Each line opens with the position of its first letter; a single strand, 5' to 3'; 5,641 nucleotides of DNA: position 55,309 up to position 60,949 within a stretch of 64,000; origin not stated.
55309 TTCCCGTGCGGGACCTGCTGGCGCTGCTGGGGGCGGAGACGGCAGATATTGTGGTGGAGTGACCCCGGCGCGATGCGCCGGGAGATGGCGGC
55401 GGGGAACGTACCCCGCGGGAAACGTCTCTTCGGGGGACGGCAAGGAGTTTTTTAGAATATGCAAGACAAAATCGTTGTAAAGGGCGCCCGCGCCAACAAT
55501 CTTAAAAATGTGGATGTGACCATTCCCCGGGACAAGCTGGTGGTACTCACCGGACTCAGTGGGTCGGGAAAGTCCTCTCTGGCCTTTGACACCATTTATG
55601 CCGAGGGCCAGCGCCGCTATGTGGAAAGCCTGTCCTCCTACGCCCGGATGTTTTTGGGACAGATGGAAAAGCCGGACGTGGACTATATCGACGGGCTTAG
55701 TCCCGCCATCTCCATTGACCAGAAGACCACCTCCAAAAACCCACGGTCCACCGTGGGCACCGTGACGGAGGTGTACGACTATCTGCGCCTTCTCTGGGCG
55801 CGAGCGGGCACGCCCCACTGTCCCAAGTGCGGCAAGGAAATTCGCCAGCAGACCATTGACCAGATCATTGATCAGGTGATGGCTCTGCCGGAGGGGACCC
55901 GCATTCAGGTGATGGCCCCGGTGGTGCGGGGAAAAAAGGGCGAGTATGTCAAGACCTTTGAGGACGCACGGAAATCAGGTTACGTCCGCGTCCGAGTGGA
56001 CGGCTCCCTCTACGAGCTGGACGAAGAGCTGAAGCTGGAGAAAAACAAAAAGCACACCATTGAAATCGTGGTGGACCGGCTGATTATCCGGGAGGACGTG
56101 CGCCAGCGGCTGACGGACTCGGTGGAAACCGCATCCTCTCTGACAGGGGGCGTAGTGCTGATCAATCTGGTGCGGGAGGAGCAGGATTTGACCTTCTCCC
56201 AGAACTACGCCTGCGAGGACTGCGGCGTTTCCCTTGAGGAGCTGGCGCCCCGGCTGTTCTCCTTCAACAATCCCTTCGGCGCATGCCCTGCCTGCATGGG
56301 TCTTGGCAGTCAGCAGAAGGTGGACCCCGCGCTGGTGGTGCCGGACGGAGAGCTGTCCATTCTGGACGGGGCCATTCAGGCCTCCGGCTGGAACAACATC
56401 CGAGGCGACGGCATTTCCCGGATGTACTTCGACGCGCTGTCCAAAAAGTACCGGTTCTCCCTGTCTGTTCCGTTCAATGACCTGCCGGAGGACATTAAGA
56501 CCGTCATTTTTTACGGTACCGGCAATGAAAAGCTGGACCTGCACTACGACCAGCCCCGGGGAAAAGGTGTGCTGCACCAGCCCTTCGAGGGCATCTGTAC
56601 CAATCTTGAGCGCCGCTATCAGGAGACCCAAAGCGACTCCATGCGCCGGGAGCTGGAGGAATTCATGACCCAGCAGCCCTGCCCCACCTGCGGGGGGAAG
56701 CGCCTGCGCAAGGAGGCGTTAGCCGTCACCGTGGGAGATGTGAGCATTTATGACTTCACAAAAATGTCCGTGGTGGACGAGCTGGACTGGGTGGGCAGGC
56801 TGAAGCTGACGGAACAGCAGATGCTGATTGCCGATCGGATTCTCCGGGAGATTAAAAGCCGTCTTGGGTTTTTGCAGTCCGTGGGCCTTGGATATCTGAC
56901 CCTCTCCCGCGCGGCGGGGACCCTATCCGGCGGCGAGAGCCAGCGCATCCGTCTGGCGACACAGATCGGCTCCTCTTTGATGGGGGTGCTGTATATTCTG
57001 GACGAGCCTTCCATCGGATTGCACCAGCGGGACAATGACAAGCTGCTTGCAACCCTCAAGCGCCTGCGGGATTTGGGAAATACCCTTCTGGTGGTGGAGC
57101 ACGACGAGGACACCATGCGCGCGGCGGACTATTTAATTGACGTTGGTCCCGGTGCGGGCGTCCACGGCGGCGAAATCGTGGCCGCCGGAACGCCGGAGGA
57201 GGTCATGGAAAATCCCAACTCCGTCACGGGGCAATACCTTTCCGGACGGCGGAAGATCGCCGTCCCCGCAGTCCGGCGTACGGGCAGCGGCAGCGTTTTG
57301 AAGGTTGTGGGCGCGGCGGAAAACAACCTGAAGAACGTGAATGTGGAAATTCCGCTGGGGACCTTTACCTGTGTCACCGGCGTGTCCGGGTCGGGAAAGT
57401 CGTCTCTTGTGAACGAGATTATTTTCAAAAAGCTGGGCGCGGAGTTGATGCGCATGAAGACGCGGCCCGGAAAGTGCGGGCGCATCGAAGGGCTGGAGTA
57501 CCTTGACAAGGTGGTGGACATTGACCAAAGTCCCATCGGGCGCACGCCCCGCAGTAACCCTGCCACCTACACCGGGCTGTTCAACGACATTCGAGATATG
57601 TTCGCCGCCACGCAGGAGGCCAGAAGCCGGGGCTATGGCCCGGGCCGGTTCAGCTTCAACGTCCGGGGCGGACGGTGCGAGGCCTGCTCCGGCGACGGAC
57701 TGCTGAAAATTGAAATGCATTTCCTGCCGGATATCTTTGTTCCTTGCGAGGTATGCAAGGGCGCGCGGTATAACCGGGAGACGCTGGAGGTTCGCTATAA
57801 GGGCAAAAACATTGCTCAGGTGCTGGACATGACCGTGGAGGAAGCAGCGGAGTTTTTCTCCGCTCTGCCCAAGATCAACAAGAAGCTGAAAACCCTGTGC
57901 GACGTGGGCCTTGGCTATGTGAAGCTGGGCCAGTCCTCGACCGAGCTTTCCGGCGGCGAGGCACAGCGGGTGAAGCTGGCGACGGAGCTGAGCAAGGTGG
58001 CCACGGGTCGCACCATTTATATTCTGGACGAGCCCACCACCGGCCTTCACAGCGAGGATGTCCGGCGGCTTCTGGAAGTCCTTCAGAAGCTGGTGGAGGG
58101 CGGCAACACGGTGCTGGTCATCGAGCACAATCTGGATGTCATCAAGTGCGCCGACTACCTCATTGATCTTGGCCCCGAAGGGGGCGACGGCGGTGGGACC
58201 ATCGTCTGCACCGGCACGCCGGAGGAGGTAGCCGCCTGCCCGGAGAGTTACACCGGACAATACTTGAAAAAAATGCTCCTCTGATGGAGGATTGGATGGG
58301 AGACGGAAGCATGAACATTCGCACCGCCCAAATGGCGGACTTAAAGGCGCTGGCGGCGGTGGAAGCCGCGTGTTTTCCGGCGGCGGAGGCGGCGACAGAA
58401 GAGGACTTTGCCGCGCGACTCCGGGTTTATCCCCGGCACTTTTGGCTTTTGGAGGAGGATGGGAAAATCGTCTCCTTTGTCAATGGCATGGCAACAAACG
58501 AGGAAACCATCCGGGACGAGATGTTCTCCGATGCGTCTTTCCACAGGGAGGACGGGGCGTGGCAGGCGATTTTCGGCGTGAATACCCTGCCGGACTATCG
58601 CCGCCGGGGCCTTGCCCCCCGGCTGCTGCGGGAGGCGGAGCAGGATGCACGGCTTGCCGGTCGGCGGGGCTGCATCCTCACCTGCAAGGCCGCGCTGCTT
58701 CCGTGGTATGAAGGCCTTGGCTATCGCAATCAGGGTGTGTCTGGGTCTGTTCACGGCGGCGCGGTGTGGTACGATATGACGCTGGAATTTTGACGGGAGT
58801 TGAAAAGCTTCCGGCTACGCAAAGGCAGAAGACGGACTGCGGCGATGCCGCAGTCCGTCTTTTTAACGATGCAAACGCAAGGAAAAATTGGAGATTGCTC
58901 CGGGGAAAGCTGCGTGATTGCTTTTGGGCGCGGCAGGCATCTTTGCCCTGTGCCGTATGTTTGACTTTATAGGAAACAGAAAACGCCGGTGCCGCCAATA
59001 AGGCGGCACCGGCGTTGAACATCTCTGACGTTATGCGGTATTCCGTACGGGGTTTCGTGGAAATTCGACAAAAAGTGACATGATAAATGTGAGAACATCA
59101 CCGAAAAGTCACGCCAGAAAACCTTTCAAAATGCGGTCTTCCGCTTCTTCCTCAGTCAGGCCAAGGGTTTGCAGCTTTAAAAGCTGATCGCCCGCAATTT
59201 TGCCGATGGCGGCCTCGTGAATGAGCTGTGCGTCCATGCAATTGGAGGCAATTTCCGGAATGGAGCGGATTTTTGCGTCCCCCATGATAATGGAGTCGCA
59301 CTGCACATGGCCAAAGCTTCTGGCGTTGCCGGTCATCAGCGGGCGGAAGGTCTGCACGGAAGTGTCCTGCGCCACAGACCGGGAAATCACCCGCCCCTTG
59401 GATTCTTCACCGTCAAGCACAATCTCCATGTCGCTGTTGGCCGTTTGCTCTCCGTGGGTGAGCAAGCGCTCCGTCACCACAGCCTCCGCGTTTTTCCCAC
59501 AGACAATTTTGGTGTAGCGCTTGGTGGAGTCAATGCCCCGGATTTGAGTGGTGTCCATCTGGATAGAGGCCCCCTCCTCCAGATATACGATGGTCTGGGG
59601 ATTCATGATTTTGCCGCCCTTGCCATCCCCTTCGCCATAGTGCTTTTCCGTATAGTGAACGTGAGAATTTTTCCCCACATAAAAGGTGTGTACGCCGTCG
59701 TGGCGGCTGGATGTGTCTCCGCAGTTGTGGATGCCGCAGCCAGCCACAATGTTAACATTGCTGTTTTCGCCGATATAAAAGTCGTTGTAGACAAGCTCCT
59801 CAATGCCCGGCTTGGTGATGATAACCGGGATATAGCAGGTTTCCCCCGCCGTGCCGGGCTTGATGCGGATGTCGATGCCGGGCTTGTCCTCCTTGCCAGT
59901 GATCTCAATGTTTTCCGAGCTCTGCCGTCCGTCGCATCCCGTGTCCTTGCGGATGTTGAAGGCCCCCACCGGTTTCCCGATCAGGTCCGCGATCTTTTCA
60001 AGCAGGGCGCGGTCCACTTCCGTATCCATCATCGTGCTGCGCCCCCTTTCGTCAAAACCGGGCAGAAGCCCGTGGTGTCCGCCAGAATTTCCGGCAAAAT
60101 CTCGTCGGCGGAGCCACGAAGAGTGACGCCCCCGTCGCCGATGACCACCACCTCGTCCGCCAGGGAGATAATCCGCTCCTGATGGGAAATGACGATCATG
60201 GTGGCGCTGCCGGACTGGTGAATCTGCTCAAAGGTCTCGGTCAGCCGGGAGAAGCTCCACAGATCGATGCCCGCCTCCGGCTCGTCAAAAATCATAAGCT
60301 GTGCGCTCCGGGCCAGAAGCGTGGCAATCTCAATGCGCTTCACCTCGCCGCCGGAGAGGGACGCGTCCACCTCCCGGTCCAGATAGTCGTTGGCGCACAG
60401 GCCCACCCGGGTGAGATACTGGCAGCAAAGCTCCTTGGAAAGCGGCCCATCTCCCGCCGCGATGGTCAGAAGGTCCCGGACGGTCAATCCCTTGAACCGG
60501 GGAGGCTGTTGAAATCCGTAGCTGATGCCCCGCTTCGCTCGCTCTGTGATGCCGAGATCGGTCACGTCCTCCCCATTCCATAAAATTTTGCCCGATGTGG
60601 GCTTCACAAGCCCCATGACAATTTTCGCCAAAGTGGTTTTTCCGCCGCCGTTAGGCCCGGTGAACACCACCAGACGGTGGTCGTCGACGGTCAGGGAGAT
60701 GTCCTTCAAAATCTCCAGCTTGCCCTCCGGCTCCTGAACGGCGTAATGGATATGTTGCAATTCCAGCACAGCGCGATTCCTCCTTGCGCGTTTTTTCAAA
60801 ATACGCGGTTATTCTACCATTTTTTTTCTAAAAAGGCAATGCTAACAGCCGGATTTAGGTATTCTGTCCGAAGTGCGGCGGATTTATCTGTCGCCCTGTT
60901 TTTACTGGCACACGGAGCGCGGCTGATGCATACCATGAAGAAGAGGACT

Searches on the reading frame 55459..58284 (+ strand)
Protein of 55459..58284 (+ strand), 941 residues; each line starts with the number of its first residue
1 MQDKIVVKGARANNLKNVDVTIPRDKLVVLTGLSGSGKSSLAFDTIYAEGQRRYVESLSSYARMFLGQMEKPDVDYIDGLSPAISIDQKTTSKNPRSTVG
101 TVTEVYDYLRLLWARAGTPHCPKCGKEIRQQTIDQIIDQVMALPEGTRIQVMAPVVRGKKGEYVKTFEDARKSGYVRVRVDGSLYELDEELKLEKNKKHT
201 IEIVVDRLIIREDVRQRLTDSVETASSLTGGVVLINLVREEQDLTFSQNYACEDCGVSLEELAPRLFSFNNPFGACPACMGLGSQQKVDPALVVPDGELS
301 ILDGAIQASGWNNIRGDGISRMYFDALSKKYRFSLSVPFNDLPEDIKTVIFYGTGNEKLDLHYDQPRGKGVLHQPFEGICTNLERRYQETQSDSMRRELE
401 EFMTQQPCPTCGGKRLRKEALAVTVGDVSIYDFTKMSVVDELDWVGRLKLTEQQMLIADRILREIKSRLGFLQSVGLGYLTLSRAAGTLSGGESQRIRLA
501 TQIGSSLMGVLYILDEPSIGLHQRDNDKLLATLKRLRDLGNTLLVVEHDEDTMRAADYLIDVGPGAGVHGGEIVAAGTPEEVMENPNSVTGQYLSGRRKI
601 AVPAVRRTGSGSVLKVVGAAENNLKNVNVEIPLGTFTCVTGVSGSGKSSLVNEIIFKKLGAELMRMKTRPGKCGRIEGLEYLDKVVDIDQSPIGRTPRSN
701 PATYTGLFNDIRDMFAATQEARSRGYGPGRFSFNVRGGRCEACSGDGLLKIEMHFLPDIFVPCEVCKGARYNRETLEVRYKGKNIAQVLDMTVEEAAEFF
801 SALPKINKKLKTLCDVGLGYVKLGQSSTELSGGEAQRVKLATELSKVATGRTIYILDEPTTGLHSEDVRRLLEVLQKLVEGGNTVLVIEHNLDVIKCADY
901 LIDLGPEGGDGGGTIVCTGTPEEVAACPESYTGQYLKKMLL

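Call 71: search_protein_families(library=pfam, proteins=[window:55459-58284:+], max_evalue=0.001)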
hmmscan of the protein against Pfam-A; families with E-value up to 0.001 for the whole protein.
window:55459-58284:+ (941 aa): 12 families
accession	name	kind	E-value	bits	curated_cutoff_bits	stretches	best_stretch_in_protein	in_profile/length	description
PF17760.6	UvrA_inter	-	2e-42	144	23.3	1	131-236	1-106/109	UvrA interaction domain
PF17755.6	UvrA_DNA-bind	-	2.6e-32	111.8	23.2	1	289-401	1-110/110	UvrA DNA-binding domain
PF00005.33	ABC_tran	-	1.3e-20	74.8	25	1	792-861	75-137/137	ABC transporter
PF02463.25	SMC_N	-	6.6e-14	52.3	40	0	624-661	13-50/220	RecF/RecN/SMC N terminal domain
PF13191.12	AAA_16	-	8.8e-08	33.3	32.6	0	635-655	25-45/167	AAA ATPase domain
PF13555.12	AAA_29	-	9.4e-07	28.9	27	0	628-651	16-39/61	P-loop containing region of AAA domain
PF20703.3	nSTAND1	-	1.3e-06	28.8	27.1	0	635-652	34-51/379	Novel STAND NTPase 1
PF03193.22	RsgA_GTPase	-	5.5e-06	26.8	30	0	616-657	89-129/174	RsgA GTPase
PF13401.12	AAA_22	-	4.4e-05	24.2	27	0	635-655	6-26/130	AAA domain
PF13304.12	AAA_21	-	0.00014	22.4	27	0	836-887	243-295/304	AAA domain, putative AbiEii toxin, Type IV TA system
PF13481.12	AAA_25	-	0.00063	19.8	27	0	19-45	27-53/195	AAA domain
PF13671.12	AAA_33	-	0.00074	20.3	27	0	27-42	1-16/143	AAA domain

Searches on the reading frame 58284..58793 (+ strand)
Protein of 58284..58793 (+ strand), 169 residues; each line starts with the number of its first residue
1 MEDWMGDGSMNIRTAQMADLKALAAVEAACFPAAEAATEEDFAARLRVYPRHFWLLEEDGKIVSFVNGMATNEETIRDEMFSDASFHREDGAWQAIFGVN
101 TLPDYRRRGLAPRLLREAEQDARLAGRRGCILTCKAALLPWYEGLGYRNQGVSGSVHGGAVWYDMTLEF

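Call 71: search_protein_families(library=pfam, proteins=[window:58284-58793:+], max_evalue=0.001)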
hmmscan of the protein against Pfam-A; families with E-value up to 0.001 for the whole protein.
window:58284-58793:+ (169 aa): 4 families
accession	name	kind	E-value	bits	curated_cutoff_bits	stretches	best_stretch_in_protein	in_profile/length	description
PF00583.31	Acetyltransf_1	-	3.4e-10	40.6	20.7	1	29-142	10-111/116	Acetyltransferase (GNAT) family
PF13508.13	Acetyltransf_7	-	4.5e-10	40.2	27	1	51-148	3-83/84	Acetyltransferase (GNAT) domain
PF13527.13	Acetyltransf_9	-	2e-09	38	25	1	11-148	1-125/127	Acetyltransferase (GNAT) domain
PF13673.13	Acetyltransf_10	-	5.1e-07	30.1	23.6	1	36-168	16-127/128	Acetyltransferase (GNAT) domain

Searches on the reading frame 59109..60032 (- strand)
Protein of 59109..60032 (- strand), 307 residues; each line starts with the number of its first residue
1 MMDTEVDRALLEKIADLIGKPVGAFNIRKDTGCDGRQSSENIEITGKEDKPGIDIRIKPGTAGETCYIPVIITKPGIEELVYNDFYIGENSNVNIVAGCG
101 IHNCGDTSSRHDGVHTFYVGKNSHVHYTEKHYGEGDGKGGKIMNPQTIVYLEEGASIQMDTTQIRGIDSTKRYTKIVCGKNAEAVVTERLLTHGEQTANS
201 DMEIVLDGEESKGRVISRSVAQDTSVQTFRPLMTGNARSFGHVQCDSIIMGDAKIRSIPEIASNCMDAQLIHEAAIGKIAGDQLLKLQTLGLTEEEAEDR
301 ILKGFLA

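Call 71: search_protein_families(library=pfam, proteins=[window:59109-60032:-], max_evalue=0.001)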
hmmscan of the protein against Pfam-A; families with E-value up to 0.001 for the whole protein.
window:59109-60032:- (307 aa): 1 family
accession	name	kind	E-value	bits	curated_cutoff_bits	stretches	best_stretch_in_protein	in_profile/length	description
PF01458.23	SUFBD_core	-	1.9e-24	86.8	27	1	87-305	18-232/232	SUF system FeS cluster assembly, SufBD core domain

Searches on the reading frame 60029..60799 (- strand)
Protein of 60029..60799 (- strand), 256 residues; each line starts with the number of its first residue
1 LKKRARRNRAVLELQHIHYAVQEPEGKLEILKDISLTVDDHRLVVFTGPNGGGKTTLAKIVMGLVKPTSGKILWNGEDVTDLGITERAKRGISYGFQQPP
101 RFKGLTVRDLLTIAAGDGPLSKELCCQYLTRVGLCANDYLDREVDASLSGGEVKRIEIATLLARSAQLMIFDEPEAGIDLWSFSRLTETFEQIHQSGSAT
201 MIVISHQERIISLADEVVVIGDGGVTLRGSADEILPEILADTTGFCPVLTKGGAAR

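Call 71: search_protein_families(library=pfam, proteins=[window:60029-60799:-], max_evalue=0.001)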
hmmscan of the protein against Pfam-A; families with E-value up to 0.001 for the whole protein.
window:60029-60799:- (256 aa): 3 families
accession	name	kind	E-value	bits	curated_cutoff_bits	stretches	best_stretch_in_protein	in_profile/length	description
PF00005.33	ABC_tran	-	8.8e-28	98.1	25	1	31-175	1-136/137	ABC transporter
PF13304.12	AAA_21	-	3.6e-08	34.3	27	1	154-210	243-302/304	AAA domain, putative AbiEii toxin, Type IV TA system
PF02463.25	SMC_N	-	1.1e-06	28.7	40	1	147-219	136-210/220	RecF/RecN/SMC N terminal domain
